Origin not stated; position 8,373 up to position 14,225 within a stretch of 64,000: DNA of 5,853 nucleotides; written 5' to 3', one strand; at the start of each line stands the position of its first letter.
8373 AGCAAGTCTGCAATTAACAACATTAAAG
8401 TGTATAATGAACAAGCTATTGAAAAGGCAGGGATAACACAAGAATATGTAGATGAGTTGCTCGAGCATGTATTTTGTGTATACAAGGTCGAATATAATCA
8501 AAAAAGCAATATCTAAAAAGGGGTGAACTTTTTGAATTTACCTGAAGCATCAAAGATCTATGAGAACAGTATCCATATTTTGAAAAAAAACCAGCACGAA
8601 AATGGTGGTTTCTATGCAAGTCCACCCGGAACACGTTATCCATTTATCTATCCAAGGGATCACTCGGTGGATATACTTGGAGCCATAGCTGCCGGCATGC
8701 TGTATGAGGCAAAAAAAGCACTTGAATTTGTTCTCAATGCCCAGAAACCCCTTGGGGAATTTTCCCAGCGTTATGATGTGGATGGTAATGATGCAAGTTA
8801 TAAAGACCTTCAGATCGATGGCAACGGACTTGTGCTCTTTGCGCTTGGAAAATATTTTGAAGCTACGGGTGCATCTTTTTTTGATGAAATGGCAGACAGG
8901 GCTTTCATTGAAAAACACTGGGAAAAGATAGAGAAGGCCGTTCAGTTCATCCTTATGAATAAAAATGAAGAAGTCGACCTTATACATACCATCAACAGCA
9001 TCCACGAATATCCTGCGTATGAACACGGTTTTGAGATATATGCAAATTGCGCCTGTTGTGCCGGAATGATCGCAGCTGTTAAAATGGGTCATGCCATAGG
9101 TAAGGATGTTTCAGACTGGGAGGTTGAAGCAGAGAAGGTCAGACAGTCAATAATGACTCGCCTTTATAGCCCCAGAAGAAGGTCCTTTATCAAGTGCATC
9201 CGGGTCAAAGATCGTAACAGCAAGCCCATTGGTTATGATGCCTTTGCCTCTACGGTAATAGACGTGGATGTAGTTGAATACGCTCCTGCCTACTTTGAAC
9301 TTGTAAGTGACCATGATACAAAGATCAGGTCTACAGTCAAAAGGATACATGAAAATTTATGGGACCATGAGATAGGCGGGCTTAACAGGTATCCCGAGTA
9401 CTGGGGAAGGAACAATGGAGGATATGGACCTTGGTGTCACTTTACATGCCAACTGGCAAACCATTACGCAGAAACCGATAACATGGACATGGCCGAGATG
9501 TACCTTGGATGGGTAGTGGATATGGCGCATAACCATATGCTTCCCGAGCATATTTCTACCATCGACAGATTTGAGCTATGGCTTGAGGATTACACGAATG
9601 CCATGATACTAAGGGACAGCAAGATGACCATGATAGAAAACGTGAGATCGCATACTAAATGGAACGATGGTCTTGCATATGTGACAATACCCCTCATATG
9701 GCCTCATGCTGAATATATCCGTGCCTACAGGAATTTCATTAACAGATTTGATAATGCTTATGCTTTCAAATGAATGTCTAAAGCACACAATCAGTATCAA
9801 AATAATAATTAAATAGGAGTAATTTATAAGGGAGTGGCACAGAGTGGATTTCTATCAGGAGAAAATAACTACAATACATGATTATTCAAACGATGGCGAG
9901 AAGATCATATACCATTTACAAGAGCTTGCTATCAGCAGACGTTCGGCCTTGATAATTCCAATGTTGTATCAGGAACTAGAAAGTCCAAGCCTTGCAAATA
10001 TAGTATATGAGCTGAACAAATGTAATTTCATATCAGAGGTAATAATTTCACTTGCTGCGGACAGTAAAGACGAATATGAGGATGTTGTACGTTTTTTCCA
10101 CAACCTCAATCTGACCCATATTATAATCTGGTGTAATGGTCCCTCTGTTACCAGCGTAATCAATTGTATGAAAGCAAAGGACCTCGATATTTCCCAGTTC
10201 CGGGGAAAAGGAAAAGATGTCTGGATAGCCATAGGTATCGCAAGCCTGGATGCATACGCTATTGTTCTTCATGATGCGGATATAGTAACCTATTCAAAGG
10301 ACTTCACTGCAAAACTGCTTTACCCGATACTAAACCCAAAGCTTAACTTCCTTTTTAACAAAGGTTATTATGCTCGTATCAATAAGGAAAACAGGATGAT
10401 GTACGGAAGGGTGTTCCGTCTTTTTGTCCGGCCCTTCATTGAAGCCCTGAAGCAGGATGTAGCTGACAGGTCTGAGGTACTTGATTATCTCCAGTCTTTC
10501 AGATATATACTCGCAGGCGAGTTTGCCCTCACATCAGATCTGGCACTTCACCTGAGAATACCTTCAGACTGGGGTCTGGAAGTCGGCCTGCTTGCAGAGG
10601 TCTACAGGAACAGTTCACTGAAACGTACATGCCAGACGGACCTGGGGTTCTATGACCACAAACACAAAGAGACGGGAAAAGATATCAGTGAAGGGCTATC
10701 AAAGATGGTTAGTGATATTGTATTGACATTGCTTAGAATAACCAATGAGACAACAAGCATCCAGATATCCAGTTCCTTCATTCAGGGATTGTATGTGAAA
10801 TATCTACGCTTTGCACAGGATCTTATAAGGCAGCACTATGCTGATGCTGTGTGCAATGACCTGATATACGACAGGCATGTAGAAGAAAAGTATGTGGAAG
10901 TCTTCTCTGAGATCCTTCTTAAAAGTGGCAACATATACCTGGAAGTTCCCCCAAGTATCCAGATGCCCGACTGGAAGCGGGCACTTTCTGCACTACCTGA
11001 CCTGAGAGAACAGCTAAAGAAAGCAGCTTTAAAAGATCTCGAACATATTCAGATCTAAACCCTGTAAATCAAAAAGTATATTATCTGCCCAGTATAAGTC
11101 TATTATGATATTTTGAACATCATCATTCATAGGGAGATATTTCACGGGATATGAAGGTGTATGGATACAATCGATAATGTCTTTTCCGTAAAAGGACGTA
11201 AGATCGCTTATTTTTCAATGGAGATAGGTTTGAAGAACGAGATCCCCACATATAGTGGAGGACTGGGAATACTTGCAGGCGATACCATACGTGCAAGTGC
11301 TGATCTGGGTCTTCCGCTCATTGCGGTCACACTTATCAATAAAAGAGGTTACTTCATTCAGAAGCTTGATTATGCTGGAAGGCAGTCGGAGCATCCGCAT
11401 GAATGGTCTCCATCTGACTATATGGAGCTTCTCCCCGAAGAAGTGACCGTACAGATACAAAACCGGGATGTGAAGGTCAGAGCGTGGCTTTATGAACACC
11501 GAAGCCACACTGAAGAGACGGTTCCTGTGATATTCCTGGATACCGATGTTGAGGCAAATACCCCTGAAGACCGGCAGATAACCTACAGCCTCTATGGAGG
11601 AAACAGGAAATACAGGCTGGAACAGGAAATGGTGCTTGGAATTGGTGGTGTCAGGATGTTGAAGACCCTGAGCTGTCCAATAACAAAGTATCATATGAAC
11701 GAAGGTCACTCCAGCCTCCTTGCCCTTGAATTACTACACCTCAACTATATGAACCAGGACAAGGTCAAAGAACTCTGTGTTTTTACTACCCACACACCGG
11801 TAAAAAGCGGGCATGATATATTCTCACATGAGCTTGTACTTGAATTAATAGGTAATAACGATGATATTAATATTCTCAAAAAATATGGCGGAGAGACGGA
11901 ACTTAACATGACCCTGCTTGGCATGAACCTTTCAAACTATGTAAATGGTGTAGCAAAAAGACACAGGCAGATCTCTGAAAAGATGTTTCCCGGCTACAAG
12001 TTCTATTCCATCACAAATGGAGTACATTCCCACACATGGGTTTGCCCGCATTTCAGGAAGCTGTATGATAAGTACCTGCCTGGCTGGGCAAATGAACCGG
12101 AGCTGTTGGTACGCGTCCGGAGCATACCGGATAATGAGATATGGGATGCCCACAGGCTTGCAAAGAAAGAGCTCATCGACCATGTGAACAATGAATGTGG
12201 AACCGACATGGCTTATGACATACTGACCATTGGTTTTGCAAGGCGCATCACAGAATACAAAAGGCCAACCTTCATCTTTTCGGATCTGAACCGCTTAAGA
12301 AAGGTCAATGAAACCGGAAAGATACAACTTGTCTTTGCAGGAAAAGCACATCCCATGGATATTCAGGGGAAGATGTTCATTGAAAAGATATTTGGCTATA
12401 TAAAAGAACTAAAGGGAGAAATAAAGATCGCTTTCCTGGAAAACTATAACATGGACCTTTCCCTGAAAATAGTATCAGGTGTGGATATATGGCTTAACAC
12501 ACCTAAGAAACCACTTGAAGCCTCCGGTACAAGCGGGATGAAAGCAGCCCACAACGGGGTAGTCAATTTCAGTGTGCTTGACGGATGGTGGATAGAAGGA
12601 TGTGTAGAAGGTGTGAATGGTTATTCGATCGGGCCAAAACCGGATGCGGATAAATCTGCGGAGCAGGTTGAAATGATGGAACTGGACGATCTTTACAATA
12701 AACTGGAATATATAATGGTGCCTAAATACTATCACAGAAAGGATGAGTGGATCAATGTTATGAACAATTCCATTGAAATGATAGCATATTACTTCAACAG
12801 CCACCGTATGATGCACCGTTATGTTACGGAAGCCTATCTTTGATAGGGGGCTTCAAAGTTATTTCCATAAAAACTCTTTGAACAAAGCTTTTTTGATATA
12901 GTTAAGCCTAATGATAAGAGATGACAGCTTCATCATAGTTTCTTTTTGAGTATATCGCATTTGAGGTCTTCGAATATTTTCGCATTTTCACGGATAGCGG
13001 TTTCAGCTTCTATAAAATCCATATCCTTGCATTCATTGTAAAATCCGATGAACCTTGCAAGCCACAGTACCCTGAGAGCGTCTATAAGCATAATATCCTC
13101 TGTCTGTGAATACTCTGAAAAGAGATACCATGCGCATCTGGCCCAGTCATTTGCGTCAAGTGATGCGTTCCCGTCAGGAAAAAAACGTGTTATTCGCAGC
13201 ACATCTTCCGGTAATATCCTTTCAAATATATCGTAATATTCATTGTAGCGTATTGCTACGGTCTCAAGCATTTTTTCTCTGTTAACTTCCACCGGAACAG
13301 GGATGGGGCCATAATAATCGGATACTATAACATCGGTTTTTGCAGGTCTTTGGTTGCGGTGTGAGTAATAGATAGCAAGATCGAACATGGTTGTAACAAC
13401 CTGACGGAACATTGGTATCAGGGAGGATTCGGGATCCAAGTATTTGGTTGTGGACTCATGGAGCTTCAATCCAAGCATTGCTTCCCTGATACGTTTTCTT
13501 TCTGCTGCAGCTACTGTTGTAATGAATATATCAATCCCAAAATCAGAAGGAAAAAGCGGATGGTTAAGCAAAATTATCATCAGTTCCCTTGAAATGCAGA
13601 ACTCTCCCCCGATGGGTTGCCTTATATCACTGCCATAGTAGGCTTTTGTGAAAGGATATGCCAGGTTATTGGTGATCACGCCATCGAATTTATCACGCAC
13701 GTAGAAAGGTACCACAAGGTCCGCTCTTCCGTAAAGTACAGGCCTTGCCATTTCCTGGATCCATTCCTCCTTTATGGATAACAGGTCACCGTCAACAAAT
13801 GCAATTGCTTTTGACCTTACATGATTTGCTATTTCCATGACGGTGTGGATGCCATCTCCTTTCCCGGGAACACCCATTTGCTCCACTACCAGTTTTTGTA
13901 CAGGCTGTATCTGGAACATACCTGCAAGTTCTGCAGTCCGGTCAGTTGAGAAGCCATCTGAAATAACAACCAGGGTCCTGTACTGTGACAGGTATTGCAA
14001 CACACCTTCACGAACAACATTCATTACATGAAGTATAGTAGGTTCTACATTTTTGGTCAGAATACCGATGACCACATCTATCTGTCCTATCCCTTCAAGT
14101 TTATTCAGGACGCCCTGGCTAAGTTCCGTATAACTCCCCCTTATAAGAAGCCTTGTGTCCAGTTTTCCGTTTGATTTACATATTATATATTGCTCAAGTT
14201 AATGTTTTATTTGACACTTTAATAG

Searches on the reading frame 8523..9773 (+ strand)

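Call 59: search_protein_families(library=pfam, proteins=[window:8523-9773:+], max_evalue=0.00001)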
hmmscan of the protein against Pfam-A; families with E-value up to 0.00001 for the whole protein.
window:8523-9773:+ (416 aa): 1 family
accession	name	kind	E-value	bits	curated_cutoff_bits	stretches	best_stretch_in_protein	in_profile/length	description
PF00723.27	Glyco_hydro_15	-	3.1e-06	26.8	22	0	84-401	111-425/427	Glycosyl hydrolases family 15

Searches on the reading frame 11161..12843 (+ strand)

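Call 59: search_protein_families(library=pfam, proteins=[window:11161-12843:+], max_evalue=0.00001)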
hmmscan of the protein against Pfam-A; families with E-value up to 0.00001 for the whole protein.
window:11161-12843:+ (560 aa): 1 family
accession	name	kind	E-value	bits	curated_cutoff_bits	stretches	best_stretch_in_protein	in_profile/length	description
PF00343.26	Phosphorylase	-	4.3e-28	98.5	27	1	243-479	319-583/713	Carbohydrate phosphorylase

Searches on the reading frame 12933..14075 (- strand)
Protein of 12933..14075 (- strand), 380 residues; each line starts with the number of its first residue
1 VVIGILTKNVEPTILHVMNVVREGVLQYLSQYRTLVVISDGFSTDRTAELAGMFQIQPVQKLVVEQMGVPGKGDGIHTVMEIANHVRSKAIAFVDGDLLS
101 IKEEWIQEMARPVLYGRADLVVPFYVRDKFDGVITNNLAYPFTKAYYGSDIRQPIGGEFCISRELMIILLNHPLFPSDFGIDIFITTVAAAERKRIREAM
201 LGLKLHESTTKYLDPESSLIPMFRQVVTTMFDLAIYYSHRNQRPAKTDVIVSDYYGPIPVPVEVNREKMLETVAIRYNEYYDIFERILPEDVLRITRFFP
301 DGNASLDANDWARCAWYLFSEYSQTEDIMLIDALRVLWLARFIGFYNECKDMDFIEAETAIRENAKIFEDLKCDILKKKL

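Call 59: search_protein_families(library=pfam, proteins=[window:12933-14075:-], max_evalue=0.00001)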
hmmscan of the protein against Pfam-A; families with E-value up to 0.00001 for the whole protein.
window:12933-14075:- (380 aa): 2 families
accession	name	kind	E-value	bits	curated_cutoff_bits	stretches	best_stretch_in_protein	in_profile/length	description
PF21969.2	MGS_GT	-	1.7e-10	41.2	27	1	64-199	65-209/239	Mannosylglycerate synthase, GT domain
PF00535.33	Glycos_transf_2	-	3.2e-08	34.1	23.3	1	3-131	2-121/168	Glycosyl transferase family 2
